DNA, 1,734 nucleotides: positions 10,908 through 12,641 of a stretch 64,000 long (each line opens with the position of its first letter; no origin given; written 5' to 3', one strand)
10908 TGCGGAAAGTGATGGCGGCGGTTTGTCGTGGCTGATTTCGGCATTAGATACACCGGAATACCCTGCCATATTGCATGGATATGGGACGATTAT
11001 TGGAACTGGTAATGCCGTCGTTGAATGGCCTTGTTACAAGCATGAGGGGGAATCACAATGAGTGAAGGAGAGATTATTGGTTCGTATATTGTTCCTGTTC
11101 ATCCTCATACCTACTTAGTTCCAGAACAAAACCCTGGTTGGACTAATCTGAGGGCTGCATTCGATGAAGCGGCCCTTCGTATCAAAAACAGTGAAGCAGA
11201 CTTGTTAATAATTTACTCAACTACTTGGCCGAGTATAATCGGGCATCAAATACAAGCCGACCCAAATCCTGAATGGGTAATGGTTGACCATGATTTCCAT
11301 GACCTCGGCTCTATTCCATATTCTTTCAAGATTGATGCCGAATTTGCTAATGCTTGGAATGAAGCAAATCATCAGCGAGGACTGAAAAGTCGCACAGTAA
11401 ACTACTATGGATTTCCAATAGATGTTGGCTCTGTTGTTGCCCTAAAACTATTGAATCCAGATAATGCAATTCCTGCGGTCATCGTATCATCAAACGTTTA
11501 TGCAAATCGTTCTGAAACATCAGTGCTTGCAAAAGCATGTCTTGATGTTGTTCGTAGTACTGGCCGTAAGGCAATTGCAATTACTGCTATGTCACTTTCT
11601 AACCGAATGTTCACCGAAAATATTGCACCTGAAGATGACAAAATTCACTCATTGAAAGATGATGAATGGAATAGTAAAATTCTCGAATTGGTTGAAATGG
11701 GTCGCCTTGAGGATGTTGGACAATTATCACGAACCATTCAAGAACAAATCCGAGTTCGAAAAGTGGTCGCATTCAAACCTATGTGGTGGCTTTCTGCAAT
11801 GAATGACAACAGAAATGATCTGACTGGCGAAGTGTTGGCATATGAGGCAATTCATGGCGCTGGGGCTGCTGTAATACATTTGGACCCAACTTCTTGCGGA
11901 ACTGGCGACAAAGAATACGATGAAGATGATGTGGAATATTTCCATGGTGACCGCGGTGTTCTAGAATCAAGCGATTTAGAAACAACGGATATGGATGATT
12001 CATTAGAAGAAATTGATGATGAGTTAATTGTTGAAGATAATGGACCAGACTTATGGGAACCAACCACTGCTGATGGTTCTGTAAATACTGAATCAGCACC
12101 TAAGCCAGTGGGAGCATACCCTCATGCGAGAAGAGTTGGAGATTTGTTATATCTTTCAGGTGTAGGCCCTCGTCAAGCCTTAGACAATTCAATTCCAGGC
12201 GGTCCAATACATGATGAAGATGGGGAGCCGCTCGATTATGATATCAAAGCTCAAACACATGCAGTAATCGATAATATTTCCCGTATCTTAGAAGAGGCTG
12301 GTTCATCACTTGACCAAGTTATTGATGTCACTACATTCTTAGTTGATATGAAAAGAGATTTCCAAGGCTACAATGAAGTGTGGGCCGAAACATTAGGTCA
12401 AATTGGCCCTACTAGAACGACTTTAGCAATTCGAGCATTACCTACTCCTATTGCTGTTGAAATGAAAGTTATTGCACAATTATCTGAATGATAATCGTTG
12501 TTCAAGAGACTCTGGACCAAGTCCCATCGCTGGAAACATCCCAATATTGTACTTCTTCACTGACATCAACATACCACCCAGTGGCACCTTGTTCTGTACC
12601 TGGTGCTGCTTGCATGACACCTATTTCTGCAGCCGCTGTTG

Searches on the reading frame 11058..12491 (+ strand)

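Call 65: search_protein_families(library=pfam, proteins=[window:11058-12491:+], max_evalue=0.001)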
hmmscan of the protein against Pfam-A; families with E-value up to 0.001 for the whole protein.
window:11058-12491:+ (477 aa): 2 families
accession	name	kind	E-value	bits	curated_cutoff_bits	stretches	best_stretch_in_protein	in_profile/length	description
PF01042.26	Ribonuc_L-PSP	-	1.7e-24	86.6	27.3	1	345-474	2-120/121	Endoribonuclease L-PSP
PF02900.23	LigB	-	1.6e-09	37.7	26.3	1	22-272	18-268/269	Catalytic LigB subunit of aromatic ring-opening dioxygenase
